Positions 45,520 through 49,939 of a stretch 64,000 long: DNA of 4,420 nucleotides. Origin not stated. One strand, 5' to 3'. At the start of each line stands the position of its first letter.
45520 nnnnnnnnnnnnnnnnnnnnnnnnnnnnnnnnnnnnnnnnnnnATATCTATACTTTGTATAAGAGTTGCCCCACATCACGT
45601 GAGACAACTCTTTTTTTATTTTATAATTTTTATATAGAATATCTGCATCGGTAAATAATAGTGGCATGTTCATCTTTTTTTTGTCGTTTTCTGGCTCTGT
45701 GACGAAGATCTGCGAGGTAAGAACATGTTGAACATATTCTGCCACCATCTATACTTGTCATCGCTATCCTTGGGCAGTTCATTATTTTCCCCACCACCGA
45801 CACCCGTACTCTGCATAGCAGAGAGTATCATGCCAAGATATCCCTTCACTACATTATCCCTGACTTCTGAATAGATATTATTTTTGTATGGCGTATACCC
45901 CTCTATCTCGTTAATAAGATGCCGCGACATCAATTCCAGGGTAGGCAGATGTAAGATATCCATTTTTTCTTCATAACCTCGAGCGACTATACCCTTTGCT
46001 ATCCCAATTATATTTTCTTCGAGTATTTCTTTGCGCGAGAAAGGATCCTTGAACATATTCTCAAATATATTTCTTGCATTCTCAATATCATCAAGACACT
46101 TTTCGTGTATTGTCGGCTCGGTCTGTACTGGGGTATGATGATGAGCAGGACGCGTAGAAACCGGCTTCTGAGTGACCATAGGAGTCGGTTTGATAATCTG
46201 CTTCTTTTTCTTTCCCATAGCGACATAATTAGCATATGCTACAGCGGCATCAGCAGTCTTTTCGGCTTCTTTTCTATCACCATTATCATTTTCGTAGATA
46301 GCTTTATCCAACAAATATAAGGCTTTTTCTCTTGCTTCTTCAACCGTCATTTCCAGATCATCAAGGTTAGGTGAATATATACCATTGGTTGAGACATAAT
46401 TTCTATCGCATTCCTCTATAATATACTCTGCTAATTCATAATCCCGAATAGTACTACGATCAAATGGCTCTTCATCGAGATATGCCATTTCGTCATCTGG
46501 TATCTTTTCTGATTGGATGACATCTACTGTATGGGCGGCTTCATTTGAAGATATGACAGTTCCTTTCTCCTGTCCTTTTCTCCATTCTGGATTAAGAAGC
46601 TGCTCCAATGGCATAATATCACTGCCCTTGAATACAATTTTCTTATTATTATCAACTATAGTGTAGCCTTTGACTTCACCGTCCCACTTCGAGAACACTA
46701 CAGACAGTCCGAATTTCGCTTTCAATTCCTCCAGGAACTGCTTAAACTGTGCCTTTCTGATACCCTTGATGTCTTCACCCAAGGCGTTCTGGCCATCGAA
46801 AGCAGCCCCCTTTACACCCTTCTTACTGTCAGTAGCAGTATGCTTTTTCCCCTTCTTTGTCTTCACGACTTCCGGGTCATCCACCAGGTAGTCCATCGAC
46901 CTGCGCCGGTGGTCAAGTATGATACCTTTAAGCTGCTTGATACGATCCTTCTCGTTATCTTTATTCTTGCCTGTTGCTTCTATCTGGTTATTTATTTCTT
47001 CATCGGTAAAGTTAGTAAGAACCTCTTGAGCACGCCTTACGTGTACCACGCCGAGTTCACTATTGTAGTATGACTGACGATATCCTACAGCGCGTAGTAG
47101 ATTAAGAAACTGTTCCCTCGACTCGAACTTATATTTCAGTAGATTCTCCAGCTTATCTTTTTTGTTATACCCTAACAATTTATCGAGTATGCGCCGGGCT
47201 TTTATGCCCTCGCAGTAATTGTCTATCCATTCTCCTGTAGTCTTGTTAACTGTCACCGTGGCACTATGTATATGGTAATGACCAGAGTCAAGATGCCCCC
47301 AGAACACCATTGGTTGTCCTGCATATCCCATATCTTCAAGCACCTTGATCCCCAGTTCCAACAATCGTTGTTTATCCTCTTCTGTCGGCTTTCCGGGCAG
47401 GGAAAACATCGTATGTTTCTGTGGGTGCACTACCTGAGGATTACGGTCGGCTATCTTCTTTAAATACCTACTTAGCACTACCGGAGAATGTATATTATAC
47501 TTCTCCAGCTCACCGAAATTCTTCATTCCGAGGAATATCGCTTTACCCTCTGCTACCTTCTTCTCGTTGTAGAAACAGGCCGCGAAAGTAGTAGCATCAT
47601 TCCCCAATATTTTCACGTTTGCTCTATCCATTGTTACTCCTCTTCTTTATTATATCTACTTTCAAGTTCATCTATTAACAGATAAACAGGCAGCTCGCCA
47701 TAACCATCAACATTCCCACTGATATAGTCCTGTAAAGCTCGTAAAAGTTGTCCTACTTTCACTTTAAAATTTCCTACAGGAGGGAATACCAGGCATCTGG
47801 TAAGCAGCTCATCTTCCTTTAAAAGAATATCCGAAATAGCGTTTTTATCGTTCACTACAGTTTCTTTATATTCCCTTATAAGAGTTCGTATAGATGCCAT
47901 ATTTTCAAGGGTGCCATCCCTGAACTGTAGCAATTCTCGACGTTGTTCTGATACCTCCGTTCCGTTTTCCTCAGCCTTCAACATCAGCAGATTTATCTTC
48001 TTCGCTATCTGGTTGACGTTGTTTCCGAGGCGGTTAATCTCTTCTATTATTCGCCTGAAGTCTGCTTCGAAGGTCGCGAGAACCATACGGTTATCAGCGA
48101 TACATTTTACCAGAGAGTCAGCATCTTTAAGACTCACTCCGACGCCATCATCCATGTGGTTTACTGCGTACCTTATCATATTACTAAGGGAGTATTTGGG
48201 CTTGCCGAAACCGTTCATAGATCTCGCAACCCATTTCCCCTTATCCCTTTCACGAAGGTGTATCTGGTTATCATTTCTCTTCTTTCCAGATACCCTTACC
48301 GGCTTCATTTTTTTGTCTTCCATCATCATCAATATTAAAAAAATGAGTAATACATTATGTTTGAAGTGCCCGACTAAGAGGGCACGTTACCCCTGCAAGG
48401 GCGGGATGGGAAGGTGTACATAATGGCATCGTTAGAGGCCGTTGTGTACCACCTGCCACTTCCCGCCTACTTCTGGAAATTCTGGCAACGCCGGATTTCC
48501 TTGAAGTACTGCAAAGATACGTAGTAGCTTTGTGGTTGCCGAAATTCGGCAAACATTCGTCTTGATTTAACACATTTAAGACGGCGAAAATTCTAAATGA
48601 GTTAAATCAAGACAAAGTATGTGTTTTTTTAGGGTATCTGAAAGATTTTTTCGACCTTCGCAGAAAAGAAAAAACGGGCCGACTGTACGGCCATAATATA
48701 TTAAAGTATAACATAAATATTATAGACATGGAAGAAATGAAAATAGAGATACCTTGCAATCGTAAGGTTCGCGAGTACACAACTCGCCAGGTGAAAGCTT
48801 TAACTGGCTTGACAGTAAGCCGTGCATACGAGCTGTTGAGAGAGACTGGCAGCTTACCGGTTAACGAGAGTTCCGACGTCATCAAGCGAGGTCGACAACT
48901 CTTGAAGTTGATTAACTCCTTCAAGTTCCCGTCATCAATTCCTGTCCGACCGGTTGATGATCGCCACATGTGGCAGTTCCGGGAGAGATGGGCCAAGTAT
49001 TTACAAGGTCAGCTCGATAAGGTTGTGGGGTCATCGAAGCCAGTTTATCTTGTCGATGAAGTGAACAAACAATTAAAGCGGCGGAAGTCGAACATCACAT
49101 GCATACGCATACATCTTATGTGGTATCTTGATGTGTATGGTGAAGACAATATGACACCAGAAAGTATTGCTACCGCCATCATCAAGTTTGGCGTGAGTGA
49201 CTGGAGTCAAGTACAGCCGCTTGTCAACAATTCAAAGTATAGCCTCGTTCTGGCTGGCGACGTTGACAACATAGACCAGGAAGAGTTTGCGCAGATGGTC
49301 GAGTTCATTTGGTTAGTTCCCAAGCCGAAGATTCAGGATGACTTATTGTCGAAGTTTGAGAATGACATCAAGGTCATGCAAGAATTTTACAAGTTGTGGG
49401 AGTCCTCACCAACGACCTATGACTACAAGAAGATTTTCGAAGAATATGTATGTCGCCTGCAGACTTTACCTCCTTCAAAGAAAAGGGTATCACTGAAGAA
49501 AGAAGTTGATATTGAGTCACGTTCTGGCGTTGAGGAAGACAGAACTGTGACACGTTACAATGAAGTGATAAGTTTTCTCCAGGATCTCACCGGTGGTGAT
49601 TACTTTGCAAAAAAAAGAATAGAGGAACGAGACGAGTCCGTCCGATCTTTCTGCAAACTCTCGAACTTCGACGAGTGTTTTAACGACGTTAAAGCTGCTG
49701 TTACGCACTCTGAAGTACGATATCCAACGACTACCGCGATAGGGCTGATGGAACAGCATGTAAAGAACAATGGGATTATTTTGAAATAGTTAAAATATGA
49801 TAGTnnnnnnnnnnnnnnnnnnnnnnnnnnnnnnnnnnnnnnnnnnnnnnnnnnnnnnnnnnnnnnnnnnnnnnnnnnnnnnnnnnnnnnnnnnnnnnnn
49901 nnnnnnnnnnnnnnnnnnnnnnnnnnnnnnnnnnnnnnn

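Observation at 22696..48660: Element-wide regulon: a 20-bp box exactly 59 bp upstream of five promoters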

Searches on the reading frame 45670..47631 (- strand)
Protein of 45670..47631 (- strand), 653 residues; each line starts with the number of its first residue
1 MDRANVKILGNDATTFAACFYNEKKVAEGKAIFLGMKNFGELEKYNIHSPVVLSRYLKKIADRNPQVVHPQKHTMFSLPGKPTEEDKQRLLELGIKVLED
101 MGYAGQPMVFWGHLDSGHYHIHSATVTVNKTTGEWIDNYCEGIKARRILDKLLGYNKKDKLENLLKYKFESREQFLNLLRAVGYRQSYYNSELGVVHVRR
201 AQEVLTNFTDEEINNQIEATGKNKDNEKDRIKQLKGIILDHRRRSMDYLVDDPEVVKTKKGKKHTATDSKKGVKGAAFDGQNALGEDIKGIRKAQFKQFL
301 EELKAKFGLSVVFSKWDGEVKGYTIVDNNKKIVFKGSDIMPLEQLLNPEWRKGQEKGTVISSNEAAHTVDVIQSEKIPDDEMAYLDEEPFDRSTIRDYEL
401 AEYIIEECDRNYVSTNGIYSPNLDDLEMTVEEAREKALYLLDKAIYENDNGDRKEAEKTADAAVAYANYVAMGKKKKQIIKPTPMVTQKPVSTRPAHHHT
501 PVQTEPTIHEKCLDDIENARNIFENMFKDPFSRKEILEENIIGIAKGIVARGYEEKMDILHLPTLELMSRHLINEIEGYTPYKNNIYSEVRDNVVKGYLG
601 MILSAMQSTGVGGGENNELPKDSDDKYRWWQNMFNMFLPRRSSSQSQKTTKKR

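Call 12: search_protein_families(library=pfam, proteins=[window:45670-47631:-], max_evalue=0.01)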
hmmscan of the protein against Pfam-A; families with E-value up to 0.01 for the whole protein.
window:45670-47631:- (653 aa): 1 family
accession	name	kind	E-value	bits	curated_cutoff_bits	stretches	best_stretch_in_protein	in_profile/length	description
PF03432.20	Relaxase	-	6.7e-11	43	24.6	1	46-152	19-126/132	MobA/VirD2-like, nuclease domain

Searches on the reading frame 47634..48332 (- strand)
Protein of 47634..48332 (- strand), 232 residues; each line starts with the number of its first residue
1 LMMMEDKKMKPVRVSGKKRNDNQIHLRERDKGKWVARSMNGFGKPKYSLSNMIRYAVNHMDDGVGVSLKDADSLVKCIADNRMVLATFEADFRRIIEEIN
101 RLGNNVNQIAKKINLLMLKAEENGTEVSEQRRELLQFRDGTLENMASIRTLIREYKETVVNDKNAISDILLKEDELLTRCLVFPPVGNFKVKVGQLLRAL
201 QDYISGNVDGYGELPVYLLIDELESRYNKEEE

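Call 12: search_protein_families(library=pfam, proteins=[window:47634-48332:-], max_evalue=0.01)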
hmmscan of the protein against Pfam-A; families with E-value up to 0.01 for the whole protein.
window:47634-48332:- (232 aa): 5 families
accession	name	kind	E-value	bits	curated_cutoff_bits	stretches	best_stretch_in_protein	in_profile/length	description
PF05713.17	MobC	-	2.3e-06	28.4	23.2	1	96-117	1-20/45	Bacterial mobilisation protein (MobC)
PF21983.2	NikA-like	-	0.0012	19.4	27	1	81-112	40-71/72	Mobilization protein NikA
PF16809.10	NleF_casp_inhib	-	0.0023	18.5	24.1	1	66-175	11-122/145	NleF caspase inhibitor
PF06745.19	ATPase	-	0.0025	17.7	26.6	1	80-160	48-123/231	KaiC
PF23735.1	KIF9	-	0.003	18.1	31.9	1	77-159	19-99/140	Kinesin-like protein KIF9 domain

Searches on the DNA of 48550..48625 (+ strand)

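Call 35: search_dna_similar(query=window:48550-48625:+, collection=plasmids, mode=distant, max_evalue=1, max_rows=30)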
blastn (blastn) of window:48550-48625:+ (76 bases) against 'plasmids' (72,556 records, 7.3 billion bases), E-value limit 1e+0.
No match.

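Call 36: search_dna_similar(query=window:48550-48625:+, collection=phages, mode=distant, max_evalue=1, max_rows=20)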
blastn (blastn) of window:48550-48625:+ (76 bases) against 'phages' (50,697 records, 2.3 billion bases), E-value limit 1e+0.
No match.

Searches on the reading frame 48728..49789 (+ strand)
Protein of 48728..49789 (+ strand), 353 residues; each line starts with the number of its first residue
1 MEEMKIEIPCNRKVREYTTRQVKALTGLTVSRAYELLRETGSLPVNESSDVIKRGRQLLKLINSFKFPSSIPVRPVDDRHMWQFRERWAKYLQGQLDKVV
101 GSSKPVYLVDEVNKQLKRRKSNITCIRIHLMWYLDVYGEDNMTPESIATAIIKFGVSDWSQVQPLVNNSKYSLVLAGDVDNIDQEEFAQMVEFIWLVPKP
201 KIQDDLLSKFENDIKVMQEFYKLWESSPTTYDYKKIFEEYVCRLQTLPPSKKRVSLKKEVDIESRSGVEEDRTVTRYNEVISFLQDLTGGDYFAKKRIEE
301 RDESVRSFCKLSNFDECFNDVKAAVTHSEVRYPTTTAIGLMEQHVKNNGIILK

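Call 12: search_protein_families(library=pfam, proteins=[window:48728-49789:+], max_evalue=0.01)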
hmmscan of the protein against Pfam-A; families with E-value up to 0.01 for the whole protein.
window:48728-49789:+ (353 aa): 0 families

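Call 19: search_protein_families(library=ncbifam, proteins=[window:48728-49789:+], max_evalue=0.01)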
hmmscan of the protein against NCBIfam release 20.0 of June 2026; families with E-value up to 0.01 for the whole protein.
window:48728-49789:+ (353 aa): 0 families

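Call 20: search_protein_families(library=phrogs, proteins=[window:48728-49789:+], max_evalue=0.01)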
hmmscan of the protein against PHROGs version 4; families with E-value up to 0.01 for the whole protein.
window:48728-49789:+ (353 aa): 0 families

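Call 51: search_solved_structures(query=window:48728-49789:+, max_evalue=1)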
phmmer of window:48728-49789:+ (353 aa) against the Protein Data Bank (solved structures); distinct sequences matched with E-value up to 1: 0.

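Call 82: find_homologous_proteins(query=window:48728-49789:+, max_evalue=0.001)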
Query window:48728-49789:+ (353 aa): 49 proteins with E <= 0.001 among 1531 candidates.
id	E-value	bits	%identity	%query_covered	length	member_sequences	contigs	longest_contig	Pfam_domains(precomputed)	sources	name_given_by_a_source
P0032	1.8e-234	795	100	100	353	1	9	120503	-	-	-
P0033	2.4e-234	795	100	100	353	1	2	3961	-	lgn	-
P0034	4.7e-234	794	100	100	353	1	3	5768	-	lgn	-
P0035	2.6e-233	791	100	100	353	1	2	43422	-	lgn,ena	-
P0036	3.2e-233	791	100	100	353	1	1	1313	-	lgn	-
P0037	8.1e-233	790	99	100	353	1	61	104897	-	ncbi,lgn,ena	-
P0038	5.4e-232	787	99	100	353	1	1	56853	-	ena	-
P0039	1.2e-231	786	99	100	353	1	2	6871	-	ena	-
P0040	3.7e-227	771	97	100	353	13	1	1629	-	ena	-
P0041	2.5e-226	768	97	100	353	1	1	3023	-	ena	-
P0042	2.7e-215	732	95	100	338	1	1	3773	-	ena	-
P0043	1.0e-208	710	89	99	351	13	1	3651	-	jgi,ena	-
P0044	4.0e-199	679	84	100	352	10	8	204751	-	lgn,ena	-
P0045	2.0e-186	637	80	99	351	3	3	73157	-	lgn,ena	-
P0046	3.7e-176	603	75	100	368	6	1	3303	-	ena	-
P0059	3.6e-112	393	53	97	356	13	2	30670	-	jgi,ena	-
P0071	2.0e-87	312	56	74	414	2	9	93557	-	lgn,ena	-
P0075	7.4e-85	303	55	73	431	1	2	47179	-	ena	-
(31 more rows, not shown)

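Call 83: find_encoding_contigs(protein=P0071, flank=10000, max_places=2)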
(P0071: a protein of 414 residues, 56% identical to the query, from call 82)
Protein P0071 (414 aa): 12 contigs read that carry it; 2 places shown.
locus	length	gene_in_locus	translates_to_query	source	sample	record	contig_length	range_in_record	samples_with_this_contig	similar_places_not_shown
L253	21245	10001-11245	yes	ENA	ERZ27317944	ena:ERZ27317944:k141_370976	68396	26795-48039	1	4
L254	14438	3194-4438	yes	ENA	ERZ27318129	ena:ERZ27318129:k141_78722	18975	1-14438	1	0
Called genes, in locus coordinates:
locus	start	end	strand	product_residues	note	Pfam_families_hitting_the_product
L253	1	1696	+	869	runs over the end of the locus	PF00580:UvrD-helicase, PF13245:AAA_19, PF13361:UvrD_C, PF13538:UvrD_C_2 (faint)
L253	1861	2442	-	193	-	-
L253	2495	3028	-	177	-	-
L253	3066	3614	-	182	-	-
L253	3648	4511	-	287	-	PF12773:DZR (weak), PF24460:DUF7575 (faint), PF13248:Zn_ribbon_3 (weak)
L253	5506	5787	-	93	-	-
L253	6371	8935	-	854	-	PF03432:Relaxase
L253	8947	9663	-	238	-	PF05713:MobC (weak)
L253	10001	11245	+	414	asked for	-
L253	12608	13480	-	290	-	PF01026:TatD_DNase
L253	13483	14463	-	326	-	PF00348:polyprenyl_synt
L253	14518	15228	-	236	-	PF03544:TonB_C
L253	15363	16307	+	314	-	-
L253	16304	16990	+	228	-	PF02224:Cytidylate_kin, PF13189:Cytidylate_kin2 (weak), PF13238:AAA_18 (faint)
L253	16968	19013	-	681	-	PF22842:Pel9A-like_beta_helix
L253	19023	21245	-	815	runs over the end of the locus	PF22842:Pel9A-like_beta_helix, PF13229:Beta_helix (faint)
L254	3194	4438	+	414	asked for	-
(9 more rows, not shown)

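Call 84: find_encoding_contigs(protein=P0059, flank=10000, max_places=2)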
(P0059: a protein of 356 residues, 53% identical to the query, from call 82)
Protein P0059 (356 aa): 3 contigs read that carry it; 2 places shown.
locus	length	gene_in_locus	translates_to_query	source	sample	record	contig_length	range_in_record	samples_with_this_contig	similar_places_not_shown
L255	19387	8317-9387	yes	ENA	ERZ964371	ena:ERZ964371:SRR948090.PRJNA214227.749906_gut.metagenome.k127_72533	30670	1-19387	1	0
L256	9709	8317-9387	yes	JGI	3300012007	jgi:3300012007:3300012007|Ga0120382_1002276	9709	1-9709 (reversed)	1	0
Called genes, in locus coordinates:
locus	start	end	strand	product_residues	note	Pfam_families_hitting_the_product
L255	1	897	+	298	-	?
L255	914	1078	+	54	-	-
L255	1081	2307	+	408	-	PF10686:YAcAr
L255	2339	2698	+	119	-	-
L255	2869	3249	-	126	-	-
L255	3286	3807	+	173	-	-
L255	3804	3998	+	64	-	-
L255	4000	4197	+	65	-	PF08989:DUF1896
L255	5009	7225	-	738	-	PF03432:Relaxase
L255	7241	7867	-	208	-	PF05713:MobC (weak)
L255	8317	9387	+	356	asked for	-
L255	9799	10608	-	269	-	PF01026:TatD_DNase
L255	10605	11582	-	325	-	PF00348:polyprenyl_synt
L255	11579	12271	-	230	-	PF03544:TonB_C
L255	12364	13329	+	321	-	-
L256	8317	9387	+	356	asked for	-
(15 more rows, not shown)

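Call 95: predict_structure(alignment_id=A3)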
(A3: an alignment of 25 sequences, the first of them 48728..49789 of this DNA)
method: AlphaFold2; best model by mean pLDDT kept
length: 353 residues; sequences in the alignment: 25
mean_pLDDT: 81.5   pTM: 0.56
mean pLDDT of the five models: 81.5, 81.4, 80.9, 78.3, 76.4
residues with pLDDT >= 90: 107; 70-90: 198; 50-70: 26; < 50: 22
segments of 3 or more residues with pLDDT < 50: 251-269, 351-353
pLDDT, mean of each block of 10 residues (from residue 1): 80 93 90 88 74 89 82 80 88 85 88 96 91 89 94 80 78 77 85 88 76 91 75 79 82 36 36 85 88 84 87 89 81 86 79 36
secondary structure, 60 per line:
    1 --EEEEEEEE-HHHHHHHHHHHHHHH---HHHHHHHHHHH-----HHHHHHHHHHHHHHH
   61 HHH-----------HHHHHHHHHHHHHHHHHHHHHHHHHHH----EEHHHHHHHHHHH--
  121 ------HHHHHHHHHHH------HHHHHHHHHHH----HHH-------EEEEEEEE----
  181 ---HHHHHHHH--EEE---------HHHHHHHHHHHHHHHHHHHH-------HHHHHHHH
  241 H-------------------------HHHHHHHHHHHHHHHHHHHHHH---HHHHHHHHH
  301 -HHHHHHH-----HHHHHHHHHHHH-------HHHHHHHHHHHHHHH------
elements in order: E3-10 H12-26 H30-40 H46-63 H75-101 H108-118 H127-137 H144-154 E169-176 H184-191 E194-196 H206-225 H233-241 H267-288 H292-300 H302-308 H314-325 H333-347

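Call 98: fold_search(model_id=the predicted structure, library=pdb)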
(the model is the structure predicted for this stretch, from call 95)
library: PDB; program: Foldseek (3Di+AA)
matches with E <= 10: 87; with E <= 0.001: 0
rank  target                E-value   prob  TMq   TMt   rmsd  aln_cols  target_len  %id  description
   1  8qkd                  5.9e-01  0.08  0.13  0.15  30.3       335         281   11  X-ray crystal structure of a de novo designed single-chain parallel coiled-coil alpha-helical barrel with 5 inner helice (released 2024-07-03)
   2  6tq9_B                5.9e-01  0.04  0.10  0.11  31.3       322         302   11  Crystal structure of the Orexin-1 receptor in complex with SB-408124 (released 2020-01-01)
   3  6qv7                  7.2e-01  0.04  0.10  0.11  27.8       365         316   12  Crystal structure of a CHAD domain from Chlorobium tepidum (released 2019-05-29)
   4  9dhm_B                7.2e-01  0.03  0.09  0.10  28.9       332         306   12  Crystal structure of PIsnA complexed with an isonitrile product (released 2025-07-16)
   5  7cbc_B                8.0e-01  0.09  0.15  0.16  29.4       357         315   10  Crystal structure of a de novo designed switch protein caging a hemagglutinin binder (released 2020-12-23)
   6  6n4n_F                9.4e-01  0.07  0.10  0.17  29.3       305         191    9  Crystal structure of the designed protein DNCR2/danoprevir/NS3a complex (released 2019-09-11)
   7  6qva                  1.0e+00  0.03  0.10  0.11  28.8       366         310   11  Crystal structure of a CHAD domain from Chlorobium tepidum in complex with inorganic polyphosphate (released 2019-05-29)
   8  7ewp_A                1.4e+00  0.04  0.13  0.09  29.1       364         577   11  Cryo-EM structure of human GPR158 in complex with RGS7-Gbeta5 in a 2:1:1 ratio (released 2021-12-01)
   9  7yit_A                1.4e+00  0.02  0.09  0.10  30.9       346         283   10  Molecular mechanism of biased signaling at the kappa opioid receptor (released 2023-04-12)
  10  8eau_a                1.7e+00  0.03  0.12  0.07  29.0       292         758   10  Yeast VO in complex with Vma21p (released 2022-11-02)
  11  4r8a_A                1.7e+00  0.02  0.10  0.07  23.0       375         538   11  Crystal structure of paFAN1 - 5' flap DNA complex (released 2014-10-29)
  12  5n7e_B                1.8e+00  0.08  0.10  0.17  22.1       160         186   11  Crystal structure of the Dbl-homology domain of Bcr-Abl in complex with monobody Mb(Bcr-DH_4). (released 2017-12-27)
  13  6tpa_B                1.9e+00  0.04  0.14  0.17  21.5       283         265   12  CDK8/CyclinC in complex with drug ETP-50775 (released 2020-11-18)
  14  6n4n_C                2.5e+00  0.05  0.12  0.20  28.4       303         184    9  Crystal structure of the designed protein DNCR2/danoprevir/NS3a complex (released 2019-09-11)
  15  1x9f_B                2.9e+00  0.07  0.09  0.17  12.4        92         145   13  Hemoglobin Dodecamer from Lumbricus Erythrocruorin (released 2004-11-30)
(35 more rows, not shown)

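Call 100: find_encoding_contigs(protein=P0075, flank=10000, max_places=2)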
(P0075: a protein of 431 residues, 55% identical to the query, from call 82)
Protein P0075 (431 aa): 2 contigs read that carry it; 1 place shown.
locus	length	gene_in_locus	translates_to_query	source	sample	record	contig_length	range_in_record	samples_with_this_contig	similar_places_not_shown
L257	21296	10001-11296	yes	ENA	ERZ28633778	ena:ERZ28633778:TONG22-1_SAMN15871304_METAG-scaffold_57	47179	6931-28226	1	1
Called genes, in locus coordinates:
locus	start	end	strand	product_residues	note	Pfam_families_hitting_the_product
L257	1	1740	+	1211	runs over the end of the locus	-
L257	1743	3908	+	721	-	-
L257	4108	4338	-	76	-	-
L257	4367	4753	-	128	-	-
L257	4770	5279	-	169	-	-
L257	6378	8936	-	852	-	PF03432:Relaxase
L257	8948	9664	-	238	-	PF05713:MobC (weak)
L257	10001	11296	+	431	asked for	-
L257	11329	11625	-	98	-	PF01844:HNH, PF14279:HNH_5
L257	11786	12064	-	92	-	-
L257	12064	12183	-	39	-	-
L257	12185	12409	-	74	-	-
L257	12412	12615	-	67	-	-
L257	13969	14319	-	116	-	PF00436:SSB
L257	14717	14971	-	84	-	-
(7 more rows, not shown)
